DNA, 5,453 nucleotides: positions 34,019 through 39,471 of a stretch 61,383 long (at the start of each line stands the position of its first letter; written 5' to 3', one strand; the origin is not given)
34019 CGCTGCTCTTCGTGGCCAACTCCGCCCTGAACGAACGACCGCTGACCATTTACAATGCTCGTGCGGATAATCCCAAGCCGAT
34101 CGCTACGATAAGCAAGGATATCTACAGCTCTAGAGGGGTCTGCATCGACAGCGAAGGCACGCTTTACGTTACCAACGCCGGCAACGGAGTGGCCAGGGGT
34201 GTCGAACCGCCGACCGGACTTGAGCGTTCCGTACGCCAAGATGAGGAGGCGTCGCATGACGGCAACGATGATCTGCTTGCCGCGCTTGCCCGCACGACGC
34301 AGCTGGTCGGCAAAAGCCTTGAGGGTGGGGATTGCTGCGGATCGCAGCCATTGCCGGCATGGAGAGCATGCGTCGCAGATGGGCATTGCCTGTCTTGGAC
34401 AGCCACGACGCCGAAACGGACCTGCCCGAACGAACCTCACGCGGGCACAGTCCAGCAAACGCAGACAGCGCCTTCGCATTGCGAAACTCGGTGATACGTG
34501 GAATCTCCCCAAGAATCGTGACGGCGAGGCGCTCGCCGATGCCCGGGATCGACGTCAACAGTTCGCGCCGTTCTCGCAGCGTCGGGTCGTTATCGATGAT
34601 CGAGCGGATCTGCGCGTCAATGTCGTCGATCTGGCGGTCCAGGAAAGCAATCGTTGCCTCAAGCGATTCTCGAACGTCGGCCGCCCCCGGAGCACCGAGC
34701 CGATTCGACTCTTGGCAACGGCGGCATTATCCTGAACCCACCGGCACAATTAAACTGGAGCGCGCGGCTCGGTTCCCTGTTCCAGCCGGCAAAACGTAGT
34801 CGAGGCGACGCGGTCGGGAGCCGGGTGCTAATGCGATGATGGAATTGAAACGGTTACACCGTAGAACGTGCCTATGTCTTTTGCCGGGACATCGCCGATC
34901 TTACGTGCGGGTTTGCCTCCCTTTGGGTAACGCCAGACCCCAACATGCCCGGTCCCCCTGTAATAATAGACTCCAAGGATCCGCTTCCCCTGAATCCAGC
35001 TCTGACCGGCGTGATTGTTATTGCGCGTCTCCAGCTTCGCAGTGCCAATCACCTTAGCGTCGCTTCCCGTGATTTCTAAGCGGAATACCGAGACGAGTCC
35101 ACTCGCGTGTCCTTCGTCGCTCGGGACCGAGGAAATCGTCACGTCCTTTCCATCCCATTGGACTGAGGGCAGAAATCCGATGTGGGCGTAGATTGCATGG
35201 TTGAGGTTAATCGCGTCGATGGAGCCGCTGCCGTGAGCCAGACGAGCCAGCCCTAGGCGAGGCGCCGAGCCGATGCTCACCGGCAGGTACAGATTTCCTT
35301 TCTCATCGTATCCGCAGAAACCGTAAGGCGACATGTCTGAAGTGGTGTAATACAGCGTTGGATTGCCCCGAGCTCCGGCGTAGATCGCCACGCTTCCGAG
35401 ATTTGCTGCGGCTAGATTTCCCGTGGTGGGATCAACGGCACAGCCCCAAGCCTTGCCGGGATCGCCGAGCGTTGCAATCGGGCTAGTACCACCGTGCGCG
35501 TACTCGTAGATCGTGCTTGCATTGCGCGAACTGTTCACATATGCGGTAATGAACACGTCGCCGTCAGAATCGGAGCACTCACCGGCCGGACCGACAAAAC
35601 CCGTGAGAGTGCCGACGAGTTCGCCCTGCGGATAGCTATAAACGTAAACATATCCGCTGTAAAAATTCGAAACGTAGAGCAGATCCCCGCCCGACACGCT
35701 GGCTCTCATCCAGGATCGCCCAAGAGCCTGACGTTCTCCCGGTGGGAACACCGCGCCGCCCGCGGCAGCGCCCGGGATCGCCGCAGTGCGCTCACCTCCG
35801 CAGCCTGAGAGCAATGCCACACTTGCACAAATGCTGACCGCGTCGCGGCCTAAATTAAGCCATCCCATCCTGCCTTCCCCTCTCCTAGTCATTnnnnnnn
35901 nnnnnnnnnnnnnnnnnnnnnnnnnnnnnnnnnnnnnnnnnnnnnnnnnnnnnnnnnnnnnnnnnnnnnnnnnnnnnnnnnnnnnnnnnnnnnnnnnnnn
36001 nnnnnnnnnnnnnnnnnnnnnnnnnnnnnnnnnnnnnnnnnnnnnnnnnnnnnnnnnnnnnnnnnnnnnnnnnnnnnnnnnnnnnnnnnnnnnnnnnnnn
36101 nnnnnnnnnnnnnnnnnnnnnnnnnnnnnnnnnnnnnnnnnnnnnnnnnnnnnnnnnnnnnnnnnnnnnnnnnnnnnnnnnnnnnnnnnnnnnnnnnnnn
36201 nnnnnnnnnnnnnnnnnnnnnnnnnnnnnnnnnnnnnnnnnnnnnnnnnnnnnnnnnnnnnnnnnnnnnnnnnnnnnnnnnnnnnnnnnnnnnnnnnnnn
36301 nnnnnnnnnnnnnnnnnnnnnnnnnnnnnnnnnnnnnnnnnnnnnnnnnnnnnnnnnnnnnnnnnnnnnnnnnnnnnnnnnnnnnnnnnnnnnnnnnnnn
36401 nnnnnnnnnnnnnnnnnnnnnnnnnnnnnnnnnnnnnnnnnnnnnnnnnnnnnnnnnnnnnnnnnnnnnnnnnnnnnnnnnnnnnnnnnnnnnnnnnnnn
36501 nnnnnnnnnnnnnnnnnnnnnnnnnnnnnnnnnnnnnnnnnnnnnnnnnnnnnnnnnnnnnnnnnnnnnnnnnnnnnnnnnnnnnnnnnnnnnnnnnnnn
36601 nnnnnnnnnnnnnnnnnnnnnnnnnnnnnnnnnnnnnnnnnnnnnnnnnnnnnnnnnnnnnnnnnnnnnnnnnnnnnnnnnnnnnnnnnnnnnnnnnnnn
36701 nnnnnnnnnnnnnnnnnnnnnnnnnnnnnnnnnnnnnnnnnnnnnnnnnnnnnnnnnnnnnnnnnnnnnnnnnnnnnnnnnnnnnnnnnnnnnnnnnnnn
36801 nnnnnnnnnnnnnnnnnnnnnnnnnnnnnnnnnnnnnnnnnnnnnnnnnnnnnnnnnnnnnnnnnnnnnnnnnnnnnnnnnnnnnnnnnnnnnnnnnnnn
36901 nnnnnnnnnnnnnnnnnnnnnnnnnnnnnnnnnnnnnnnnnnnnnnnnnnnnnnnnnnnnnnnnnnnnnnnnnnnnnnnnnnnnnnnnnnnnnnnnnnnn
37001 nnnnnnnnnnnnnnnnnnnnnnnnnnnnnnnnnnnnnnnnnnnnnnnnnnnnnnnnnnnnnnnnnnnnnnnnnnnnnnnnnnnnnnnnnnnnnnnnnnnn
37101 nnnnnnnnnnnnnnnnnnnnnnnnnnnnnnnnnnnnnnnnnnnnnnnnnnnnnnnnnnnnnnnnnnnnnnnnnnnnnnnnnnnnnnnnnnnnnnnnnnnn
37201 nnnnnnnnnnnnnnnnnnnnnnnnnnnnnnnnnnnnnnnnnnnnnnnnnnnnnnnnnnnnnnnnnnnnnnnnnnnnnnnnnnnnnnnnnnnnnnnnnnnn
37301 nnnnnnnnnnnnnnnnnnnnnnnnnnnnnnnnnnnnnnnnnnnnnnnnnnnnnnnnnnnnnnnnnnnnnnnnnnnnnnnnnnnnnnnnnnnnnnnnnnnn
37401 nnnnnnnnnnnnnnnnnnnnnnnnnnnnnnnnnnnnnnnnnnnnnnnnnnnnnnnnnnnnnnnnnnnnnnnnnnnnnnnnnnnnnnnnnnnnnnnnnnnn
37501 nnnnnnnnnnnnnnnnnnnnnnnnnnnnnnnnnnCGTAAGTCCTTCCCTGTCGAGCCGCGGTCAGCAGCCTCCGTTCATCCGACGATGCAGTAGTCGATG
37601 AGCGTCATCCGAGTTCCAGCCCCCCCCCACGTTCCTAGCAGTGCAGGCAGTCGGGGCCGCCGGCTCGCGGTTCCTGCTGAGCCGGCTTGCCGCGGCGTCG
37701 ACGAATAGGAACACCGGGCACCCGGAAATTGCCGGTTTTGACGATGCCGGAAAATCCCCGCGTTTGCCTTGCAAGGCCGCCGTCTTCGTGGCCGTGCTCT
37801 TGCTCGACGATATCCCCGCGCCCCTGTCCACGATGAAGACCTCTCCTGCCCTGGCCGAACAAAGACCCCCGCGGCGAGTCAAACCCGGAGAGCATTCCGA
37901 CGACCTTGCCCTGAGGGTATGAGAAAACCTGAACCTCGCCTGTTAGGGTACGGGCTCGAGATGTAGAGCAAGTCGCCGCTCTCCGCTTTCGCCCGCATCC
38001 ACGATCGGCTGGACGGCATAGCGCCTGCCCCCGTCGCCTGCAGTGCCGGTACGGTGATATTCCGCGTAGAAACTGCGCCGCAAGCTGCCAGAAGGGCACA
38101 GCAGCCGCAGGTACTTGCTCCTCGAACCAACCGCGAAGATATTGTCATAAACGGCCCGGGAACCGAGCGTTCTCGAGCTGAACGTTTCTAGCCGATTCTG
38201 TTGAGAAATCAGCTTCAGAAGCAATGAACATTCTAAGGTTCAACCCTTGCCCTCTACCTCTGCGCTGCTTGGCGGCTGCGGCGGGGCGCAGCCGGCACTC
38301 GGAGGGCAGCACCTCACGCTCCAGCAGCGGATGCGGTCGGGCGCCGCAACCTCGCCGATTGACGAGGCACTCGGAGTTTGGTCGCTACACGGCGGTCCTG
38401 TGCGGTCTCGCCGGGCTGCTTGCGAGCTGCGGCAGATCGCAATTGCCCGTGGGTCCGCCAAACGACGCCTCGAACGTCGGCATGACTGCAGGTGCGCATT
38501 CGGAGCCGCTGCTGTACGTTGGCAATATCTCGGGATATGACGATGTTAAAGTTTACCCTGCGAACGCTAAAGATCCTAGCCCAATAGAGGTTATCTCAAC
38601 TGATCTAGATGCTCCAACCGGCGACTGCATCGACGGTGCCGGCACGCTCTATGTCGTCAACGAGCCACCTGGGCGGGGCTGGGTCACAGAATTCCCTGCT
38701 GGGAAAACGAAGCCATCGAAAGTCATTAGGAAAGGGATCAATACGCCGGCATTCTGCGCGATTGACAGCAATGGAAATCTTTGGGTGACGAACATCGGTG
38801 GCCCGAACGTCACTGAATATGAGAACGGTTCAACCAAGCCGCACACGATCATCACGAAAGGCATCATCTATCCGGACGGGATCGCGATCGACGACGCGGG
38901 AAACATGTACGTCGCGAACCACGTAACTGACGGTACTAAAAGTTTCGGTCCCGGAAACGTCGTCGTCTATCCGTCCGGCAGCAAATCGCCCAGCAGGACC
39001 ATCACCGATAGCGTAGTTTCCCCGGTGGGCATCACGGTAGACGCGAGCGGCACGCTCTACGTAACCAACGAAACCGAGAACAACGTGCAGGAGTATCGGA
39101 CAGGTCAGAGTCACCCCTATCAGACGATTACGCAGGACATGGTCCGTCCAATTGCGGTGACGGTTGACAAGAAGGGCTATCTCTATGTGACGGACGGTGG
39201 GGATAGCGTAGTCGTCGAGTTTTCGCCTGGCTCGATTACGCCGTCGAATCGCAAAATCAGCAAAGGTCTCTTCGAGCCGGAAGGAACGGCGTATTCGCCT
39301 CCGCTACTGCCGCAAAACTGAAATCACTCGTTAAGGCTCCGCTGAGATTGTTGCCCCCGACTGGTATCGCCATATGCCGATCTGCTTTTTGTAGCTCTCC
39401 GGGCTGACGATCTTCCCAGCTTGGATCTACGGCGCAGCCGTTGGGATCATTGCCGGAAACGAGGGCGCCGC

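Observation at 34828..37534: Intact two-gene module: signal-less, Cys-rich tailspike-like beta-helix protein coupled to a beta-propeller lipoprotein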

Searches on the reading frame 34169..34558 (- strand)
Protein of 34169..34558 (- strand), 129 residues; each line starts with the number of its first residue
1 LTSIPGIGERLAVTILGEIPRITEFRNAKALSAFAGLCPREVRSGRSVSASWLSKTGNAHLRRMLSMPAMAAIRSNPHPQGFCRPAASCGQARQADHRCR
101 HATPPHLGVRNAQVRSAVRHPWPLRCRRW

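Call 3: search_protein_families(library=pfam, proteins=[window:34169-34558:-], max_evalue=0.01)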
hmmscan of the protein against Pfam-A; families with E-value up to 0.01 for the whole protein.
window:34169-34558:- (129 aa): 1 family
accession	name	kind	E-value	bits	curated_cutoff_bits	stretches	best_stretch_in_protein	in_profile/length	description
PF02371.22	Transposase_20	-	3e-23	82.4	21.3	1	2-80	5-83/87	Transposase IS116/IS110/IS902 family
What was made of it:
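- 34169..34558 (-): IS110-family transposase fragment (C-terminal Transposase_20 domain only), lying about 270 nt downstream of LP1. PF02371, E 3e-23 (call 3).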

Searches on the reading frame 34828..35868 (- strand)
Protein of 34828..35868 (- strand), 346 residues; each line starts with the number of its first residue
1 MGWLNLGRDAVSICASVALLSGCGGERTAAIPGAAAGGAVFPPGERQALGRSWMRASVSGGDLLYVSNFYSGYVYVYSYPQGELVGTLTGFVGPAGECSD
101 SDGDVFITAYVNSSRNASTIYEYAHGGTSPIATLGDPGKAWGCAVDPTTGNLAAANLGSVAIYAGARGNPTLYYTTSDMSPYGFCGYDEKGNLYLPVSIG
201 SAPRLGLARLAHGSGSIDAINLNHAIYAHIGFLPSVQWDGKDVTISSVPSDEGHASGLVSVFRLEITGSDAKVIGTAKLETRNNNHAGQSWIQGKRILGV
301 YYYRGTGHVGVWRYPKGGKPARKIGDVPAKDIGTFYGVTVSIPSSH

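Call 3: search_protein_families(library=pfam, proteins=[window:34828-35868:-], max_evalue=0.01)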
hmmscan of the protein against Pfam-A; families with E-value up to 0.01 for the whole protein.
window:34828-35868:- (346 aa): 0 families

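Call 7: search_solved_structures(query=window:34828-35868:-, max_evalue=10)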
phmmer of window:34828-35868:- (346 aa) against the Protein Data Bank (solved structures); distinct sequences matched with E-value up to 10: 0.

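Call 11: find_homologous_proteins(query=window:34828-35868:-)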
Query window:34828-35868:- (346 aa): 1756 proteins with E <= 0.001 among 8000 candidates; the best 120 are listed.
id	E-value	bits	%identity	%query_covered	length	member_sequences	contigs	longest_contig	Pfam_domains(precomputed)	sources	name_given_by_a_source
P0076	1.1e-230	783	100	100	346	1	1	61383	-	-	-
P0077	2.4e-143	495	69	95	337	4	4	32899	-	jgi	jgi:hypothetical protein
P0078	1.6e-96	341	51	100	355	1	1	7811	-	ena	-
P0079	1.2e-95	339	51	100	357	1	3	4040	-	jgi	jgi:hypothetical protein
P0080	2.7e-93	331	53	96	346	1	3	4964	-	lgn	-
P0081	4.6e-92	327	50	95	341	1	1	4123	-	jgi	jgi:hypothetical protein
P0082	9.2e-89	316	48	96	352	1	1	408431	-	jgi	jgi:hypothetical protein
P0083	8.4e-87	309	49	100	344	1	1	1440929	-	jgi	jgi:hypothetical protein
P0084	1.9e-86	308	47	99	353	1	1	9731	-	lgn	-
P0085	1.4e-85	305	48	99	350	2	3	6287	-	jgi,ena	jgi:hypothetical protein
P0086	1.9e-85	305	46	94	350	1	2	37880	-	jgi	jgi:hypothetical protein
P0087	1.7e-84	302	53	84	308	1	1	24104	-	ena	-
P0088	2.9e-84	301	39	81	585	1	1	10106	PF08450.19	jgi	jgi:sugar lactone lactonase YvrE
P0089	2.9e-83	298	47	100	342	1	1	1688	-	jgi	jgi:hypothetical protein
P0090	2.7e-82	295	46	99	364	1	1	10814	-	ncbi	-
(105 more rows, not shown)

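Call 24: predict_structure(alignment_id=A2)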
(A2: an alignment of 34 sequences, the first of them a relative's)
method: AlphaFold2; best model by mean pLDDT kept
length: 346 residues; sequences in the alignment: 34
mean_pLDDT: 84.5   pTM: 0.82
mean pLDDT of the five models: 84.5, 83.7, 83.6, 83.3, 82.7
residues with pLDDT >= 90: 227; 70-90: 48; 50-70: 37; < 50: 34
segments of 3 or more residues with pLDDT < 50: 1-3, 13-37
pLDDT, mean of each block of 10 residues (from residue 1): 45 45 42 46 52 62 93 93 92 93 96 95 93 95 94 96 97 94 95 94 88 97 91 93 92 69 97 97 90 96 89 97 82 83 81
secondary structure, 60 per line:
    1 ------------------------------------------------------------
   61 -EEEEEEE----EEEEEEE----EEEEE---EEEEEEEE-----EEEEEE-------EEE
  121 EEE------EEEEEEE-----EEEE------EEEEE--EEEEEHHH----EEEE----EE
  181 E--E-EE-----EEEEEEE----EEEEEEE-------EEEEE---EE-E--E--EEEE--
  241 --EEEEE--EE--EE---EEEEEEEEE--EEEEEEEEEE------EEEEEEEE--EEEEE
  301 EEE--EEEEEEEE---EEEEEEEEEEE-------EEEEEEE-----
elements in order: E62-68 E73-79 E84-88 E92-99 E105-110 E118-123 E130-136 E142-145 E152-156 E159-163 E171-174 E179-181 E193-199 E204-210 E218-222 E235-238 E243-247 E259-267 E270-279 E286-293 E296-303 E306-313 E317-327 E335-341
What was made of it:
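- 34828..35868 (-): LP1: 346-aa lipoprotein (lipobox LLSGC) with a six-bladed beta-propeller. AF2 pLDDT 84.5 with 24 strands, i.e. 6 blades of 4 (call 24).
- On NHL/SGL six-bladed beta-propeller families: 24 strands in the AF2 model (call 24).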

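Call 27: fold_search(model_id=the predicted structure, library=pdb)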
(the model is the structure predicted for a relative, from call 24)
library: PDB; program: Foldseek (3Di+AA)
matches with E <= 10: 1499; with E <= 0.001: 705
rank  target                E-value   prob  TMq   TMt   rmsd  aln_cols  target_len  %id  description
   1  8jxc_A                5.2e-09  1.00  0.57  0.17   4.4       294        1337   16  rat megalin wingB (released 2024-06-19)
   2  8em4_A                1.5e-08  1.00  0.59  0.06   4.1       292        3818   13  Cryo-EM structure of LRP2 at pH 7.5 (released 2023-02-08)
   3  9qaw_A                1.9e-08  1.00  0.54  0.06   4.8       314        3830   11  CryoEM structure of the human LRP2 receptor ectodomain in complex with LRPAP1 (released 2026-03-11)
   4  9cwm_B                5.1e-08  1.00  0.58  0.06   4.4       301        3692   13  Cryo-EM structure of human Low-density lipoprotein receptor-related protein 2 (released 2025-08-06)
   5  1dy7_A                5.9e-08  1.00  0.44  0.37   9.4       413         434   10  Cytochrome cd1 Nitrite Reductase, CO complex (released 2000-09-24)
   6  8jx8_A                6.6e-08  1.00  0.59  0.16   4.0       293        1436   14  rat megalin head (released 2024-06-19)
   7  8em7_A                7.6e-08  1.00  0.58  0.05   4.3       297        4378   14  Cryo-EM structure of LRP2 at pH 5.2 (released 2023-02-08)
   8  8jxe_B                7.6e-08  1.00  0.58  0.15   4.3       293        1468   14  rat megalin RAP complex head (released 2024-06-19)
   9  3no2                  9.4e-08  1.00  0.55  0.67   4.7       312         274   10  Crystal structure of a protein of unknown function (BACCAC_01654) from Bacteroides caccae at 1.35 A resolution (released 2010-07-28)
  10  1dy7_B                9.4e-08  1.00  0.41  0.30   9.6       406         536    8  Cytochrome cd1 Nitrite Reductase, CO complex (released 2000-09-24)
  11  1h9y_A                1.1e-07  1.00  0.45  0.33   9.4       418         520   10  Cytochrome cd1 Nitrite Reductase, reduced form complexed to CN (released 2001-08-09)
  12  5gje_A                1.4e-07  1.00  0.56  0.34   5.0       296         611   12  Three-dimensional reconstruction of human LRP6 ectodomain complexed with Dkk1 (released 2017-01-18)
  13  4dg6_A                1.4e-07  1.00  0.56  0.34   5.0       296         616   12  Crystal structure of domains 1 and 2 of LRP6 (released 2012-06-13)
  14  1h9x_A                1.5e-07  1.00  0.44  0.32   9.4       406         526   10  Cytochrome cd1 Nitrite Reductase, reduced form (released 2001-08-09)
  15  1hj5_A                1.7e-07  1.00  0.45  0.31   8.3       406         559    9  Cytochrome cd1 Nitrite Reductase, reoxidised enzyme (released 2001-01-16)
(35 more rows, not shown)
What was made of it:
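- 34828..35868 (-): Foldseek hits are YWTD/LRP, kelch and NHL propellers (call 27).
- On NHL/SGL six-bladed beta-propeller families: Foldseek matches YWTD, kelch and NHL propellers (call 27).
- Closest known: NHL / YWTD / SGL six-bladed beta-propellers. Same: Foldseek matches LRP/YWTD, kelch, NHL and TolB propellers (calls 24, 27).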

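Call 44: search_protein_families(library=phrogs, proteins=[window:34828-35868:-], max_evalue=0.01)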
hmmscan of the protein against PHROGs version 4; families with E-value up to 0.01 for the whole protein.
window:34828-35868:- (346 aa): 0 families
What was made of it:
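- Closest known: Podovirus tailspike proteins. Different: No PHROG hit (call 44).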

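Call 45: search_protein_families(library=padloc, proteins=[window:34828-35868:-], max_evalue=0.01)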
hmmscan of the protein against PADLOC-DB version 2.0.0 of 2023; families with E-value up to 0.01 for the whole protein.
window:34828-35868:- (346 aa): 0 families
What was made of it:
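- There is no PADLOC hit (call 45).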

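Call 65: search_protein_families(library=ncbifam, proteins=[window:34828-35868:-], max_evalue=0.01)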
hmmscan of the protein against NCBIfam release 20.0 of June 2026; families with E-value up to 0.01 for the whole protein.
window:34828-35868:- (346 aa): 1 family
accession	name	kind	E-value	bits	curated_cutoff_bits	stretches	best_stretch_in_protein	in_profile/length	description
NF007555.1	PRK10175.1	equivalog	0.0025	18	123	0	11-44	4-37/75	YceK/YidQ family lipoprotein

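Call 80: find_encoding_contigs(protein=P0077, flank=8000, max_places=2)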
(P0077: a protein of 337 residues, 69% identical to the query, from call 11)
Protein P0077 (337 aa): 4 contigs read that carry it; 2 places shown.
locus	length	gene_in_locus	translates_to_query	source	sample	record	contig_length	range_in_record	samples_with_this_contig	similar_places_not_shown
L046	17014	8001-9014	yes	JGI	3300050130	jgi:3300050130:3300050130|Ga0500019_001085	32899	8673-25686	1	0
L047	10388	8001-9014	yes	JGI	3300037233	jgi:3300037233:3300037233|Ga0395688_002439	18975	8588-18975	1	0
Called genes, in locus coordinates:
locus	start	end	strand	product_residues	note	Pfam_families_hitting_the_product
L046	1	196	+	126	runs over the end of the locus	-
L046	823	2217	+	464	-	PF00078:RVT_1, PF08388:GIIM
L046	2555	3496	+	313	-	PF04185:Phosphoesterase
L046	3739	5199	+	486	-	PF04185:Phosphoesterase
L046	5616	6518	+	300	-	-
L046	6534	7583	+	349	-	-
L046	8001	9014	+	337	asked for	-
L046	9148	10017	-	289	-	PF00665:rve, PF13683:rve_3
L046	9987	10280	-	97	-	PF01527:HTH_Tnp_1, PF13384:HTH_23 (weak)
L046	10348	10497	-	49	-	-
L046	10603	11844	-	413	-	PF00082:Peptidase_S8 (weak)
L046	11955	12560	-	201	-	PF08808:RES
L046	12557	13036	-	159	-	-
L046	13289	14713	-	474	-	PF19295:SufBD_N, PF01458:SUFBD_core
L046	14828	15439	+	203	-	PF02675:AdoMet_dc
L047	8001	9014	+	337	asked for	-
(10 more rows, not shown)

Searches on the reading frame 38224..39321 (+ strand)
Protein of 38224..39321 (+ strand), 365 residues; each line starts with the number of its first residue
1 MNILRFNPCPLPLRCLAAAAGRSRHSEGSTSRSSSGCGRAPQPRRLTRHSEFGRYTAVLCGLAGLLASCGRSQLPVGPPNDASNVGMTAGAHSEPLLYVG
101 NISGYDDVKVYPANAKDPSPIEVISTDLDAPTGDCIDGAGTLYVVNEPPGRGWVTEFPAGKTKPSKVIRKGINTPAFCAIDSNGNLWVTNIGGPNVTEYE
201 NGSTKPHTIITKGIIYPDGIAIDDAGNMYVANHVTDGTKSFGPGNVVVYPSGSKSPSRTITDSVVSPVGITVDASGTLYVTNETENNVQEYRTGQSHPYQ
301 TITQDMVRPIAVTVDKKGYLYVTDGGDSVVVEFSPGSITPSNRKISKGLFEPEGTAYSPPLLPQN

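Call 3: search_protein_families(library=pfam, proteins=[window:38224-39321:+], max_evalue=0.01)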
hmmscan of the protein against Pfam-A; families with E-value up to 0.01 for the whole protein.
window:38224-39321:+ (365 aa): 8 families
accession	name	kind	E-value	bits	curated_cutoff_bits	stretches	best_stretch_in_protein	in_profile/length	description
PF08450.18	SGL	-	1.5e-08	35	26.3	0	110-202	117-213/246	SMP-30/Gluconolactonase/LRE-like region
PF01436.27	NHL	-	4.1e-08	33.3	20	0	266-287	3-23/28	NHL repeat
PF24684.1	Vgb_lyase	-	4.7e-08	32.6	50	1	263-329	11-245/290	Virginiamycin B lyase family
PF06977.17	SdiA-regulated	-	6.5e-07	29.2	21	0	258-283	216-241/249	SdiA-regulated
PF06739.17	SBBP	-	0.00016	22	20.5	0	214-231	12-29/38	Beta-propeller repeat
PF07494.17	Reg_prop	-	0.00028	21.1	20.4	0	180-190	12-22/24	Two component regulator propeller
PF20067.5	SSL_N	-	0.00036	20.8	18.9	0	209-232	15-38/46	Strictosidine synthase-like, N-terminal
PF25021.1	TEN_NHL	-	0.00089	18.8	27.1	0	214-232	141-159/357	Teneurin NHL domain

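Call 65: search_protein_families(library=ncbifam, proteins=[window:38224-39321:+], max_evalue=0.01)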
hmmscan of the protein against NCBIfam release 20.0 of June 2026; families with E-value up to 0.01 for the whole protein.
window:38224-39321:+ (365 aa): 4 families
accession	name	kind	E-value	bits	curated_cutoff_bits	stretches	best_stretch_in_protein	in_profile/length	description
NF033206.1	ScyE_fam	subfamily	2.9e-16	59.9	80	1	203-284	243-321/333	ScyD/ScyE family protein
NF035926.1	scyF_NHL_VPEP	equivalog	2.3e-07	30.3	350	1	215-331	152-271/376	scytonemin biosynthesis PEP-CTERM protein ScyF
NF053768.1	CIS12_fam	equivalog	0.0021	16.8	860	1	179-351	50-214/715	CIS12 family contractile injection system protein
NF052228.1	T9SS_PorZ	equivalog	0.0071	14.8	260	0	178-221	537-581/757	type IX secretion system anionic LPS delivery protein PorZ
